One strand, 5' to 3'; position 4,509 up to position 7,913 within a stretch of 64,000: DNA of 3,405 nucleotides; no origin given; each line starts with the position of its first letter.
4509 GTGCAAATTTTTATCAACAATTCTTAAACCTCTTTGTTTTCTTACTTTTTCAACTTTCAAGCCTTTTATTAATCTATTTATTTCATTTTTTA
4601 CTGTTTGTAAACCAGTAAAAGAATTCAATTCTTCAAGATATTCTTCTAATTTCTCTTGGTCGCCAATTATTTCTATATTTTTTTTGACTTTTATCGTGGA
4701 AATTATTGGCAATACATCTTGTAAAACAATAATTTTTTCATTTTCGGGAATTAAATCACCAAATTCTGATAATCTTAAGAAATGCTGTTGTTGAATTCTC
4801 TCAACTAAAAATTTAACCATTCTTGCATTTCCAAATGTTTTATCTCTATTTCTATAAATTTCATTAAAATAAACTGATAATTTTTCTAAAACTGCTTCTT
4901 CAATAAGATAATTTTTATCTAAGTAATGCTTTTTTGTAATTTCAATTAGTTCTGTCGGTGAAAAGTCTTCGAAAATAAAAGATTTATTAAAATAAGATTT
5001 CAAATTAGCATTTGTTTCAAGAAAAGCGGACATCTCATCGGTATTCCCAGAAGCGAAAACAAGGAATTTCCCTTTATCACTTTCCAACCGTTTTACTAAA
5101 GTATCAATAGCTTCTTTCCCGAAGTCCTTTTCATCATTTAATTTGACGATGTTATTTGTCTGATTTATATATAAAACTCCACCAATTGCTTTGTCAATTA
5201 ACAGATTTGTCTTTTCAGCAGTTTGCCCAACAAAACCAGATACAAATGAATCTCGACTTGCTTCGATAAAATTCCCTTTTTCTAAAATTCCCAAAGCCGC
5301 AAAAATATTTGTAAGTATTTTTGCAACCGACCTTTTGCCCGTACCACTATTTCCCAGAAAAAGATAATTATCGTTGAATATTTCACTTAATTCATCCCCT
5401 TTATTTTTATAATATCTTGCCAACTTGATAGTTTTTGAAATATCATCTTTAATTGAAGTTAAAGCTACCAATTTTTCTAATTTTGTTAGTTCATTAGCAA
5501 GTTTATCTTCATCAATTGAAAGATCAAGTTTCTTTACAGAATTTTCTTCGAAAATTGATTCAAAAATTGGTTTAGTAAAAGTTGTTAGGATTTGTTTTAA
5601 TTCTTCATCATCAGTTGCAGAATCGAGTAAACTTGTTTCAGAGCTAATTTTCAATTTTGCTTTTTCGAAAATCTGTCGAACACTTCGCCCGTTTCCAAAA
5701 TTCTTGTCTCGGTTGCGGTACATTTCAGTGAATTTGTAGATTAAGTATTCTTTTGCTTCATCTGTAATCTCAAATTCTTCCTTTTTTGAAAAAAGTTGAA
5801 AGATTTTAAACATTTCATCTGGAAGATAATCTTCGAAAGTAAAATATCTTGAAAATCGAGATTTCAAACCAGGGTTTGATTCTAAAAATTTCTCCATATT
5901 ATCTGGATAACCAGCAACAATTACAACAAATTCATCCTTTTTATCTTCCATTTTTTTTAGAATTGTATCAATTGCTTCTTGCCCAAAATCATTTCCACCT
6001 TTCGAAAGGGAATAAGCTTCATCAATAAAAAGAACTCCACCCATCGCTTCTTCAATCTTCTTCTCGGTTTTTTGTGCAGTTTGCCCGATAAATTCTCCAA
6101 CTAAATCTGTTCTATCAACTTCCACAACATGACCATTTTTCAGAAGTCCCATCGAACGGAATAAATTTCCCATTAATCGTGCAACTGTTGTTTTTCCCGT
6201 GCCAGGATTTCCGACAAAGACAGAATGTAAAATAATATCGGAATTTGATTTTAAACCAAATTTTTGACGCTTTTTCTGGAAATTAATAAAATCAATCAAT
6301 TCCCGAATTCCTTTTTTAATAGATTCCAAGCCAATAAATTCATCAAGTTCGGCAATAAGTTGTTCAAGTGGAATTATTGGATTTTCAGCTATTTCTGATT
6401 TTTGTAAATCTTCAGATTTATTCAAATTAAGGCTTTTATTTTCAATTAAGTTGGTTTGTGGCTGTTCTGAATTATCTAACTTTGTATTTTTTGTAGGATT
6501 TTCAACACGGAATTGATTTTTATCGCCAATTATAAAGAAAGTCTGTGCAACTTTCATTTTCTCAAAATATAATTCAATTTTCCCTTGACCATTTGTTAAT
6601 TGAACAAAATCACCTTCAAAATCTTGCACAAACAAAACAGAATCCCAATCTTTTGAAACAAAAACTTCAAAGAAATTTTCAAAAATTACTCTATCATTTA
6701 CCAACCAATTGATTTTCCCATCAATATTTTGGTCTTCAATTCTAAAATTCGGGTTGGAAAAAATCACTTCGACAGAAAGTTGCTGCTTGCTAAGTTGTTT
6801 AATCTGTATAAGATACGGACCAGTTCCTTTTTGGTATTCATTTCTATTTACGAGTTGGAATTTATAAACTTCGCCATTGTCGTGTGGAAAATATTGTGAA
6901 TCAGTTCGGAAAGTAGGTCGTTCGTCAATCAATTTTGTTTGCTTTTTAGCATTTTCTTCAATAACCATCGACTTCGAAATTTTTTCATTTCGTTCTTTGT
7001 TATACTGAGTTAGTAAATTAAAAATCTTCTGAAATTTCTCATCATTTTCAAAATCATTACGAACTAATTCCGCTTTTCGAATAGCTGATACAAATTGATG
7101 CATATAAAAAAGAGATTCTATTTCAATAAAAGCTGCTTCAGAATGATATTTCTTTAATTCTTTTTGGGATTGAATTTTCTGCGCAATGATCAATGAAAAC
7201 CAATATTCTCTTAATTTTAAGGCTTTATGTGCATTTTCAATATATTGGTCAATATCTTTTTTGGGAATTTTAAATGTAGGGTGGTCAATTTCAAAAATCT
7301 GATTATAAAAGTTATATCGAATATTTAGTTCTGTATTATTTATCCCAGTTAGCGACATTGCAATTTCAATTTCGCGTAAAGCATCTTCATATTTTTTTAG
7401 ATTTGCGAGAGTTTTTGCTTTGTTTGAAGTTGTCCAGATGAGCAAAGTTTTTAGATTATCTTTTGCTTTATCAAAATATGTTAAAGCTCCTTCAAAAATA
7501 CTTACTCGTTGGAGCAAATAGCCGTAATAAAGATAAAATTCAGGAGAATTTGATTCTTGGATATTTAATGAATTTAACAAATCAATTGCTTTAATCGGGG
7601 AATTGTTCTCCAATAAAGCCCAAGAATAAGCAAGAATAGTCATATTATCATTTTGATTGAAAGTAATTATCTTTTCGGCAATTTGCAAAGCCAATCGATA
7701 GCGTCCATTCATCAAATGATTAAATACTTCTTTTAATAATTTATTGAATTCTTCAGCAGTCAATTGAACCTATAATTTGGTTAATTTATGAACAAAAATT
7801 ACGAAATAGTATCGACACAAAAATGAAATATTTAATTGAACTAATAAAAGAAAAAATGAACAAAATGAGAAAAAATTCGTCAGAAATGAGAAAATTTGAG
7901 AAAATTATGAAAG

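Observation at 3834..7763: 1309-aa protein with a TPR-like head, an unassigned middle domain and three tandem CbbX/SpoVK/EccA-type AAA+ modules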

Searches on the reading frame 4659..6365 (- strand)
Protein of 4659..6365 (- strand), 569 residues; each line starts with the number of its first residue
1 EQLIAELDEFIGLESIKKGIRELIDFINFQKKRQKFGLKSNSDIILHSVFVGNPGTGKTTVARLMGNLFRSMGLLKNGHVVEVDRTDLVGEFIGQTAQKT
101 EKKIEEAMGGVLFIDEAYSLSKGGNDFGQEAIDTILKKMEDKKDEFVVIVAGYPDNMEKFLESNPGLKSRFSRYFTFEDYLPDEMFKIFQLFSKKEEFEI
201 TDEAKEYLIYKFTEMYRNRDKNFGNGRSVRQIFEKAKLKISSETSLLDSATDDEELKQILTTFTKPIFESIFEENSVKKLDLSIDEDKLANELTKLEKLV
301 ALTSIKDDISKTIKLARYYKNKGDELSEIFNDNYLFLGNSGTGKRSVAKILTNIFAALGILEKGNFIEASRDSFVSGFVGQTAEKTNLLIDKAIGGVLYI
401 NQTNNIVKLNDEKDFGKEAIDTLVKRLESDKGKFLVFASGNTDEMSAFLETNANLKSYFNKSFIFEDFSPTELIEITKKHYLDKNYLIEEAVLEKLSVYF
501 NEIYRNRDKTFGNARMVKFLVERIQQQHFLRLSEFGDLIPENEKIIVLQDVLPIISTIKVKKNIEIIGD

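Call 73: search_solved_structures(query=window:4659-6365:-, max_evalue=1e-30, show_alignments=2)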
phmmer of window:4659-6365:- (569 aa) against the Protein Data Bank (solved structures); distinct sequences matched with E-value up to 1e-30: 3.
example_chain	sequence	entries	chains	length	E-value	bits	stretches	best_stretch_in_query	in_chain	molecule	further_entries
3zuh_A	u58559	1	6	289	1.1e-58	202.7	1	2-244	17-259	PROTEIN CBBX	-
3syk_A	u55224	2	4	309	1.4e-58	202.5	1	2-244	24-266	Protein CbbX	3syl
9lur_A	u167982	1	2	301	1.6e-47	166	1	4-258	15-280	ESX-1 secretion system protein EccA1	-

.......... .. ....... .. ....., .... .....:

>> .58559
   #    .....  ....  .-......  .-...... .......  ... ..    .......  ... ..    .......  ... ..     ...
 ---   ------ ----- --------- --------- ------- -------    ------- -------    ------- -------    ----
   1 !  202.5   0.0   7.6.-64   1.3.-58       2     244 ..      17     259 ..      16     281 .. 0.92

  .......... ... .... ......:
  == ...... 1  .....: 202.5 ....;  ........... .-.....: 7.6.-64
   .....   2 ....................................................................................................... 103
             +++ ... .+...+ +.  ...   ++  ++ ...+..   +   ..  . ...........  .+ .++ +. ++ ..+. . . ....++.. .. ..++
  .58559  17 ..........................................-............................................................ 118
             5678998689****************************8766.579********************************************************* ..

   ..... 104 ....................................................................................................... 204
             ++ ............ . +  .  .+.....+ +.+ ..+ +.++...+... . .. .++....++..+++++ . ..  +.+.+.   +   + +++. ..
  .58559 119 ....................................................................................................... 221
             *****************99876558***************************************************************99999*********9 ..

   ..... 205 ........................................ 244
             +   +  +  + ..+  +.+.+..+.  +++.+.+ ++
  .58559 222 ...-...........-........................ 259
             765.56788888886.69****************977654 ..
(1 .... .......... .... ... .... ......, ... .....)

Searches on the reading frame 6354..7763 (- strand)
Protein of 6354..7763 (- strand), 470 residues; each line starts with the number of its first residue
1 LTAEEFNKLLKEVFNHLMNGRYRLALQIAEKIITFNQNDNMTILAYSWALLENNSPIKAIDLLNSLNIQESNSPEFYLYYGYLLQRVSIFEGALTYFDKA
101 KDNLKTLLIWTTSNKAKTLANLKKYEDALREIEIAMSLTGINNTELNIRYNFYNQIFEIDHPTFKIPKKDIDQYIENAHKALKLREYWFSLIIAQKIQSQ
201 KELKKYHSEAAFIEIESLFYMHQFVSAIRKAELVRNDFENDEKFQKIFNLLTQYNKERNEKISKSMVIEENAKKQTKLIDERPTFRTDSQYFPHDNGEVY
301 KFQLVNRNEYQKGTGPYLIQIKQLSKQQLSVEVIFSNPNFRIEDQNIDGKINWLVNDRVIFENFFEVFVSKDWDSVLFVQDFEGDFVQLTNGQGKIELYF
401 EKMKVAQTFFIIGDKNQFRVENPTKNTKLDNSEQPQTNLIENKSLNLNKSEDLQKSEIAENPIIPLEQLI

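Call 21: search_protein_representatives(protein=window:6354-7763:-)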
Query: 470 residues. Proteins with E-value up to 0.001 (for the whole library): 76; up to 1e-10: 31; up to 1e-30: 12. The best 76 are listed.
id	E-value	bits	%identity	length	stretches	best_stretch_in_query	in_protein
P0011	2.8e-85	303.2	38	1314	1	4-463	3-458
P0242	2.6e-64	234.1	32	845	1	2-423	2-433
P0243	4.7e-60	220.0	30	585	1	2-417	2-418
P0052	7.1e-60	219.4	32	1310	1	2-443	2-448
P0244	6.8e-58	212.9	32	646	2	4-261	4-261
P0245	8.1e-47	176.4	30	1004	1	2-432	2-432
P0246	2.2e-45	171.7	33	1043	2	24-264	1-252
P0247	1.1e-44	169.4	31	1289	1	4-428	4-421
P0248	6.2e-42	160.3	28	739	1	7-434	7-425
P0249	2.5e-41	158.3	29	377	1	5-380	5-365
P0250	8.8e-34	133.5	31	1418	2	3-251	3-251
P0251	5.0e-31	124.4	29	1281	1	8-415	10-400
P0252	1.6e-28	116.1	34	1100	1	1-262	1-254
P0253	2.3e-27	112.3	28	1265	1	4-435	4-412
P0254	8.3e-27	110.5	27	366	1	3-273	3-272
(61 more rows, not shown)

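Call 59: search_protein_families(library=pfam, proteins=[window:6354-7763:-], max_evalue=0.01)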
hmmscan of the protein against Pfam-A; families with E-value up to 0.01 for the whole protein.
window:6354-7763:- (470 aa): 3 families
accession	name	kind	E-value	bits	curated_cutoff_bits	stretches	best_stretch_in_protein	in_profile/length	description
PF12895.13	ANAPC3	-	2.1e-06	28.3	27.2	1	18-99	1-81/82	Anaphase-promoting complex, cyclosome, subunit 3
PF07719.23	TPR_2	-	0.0017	18.8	27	0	114-138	6-30/34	Tetratricopeptide repeat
PF13428.12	TPR_14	-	0.0048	17.9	23.5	0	44-82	5-43/44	Tetratricopeptide repeat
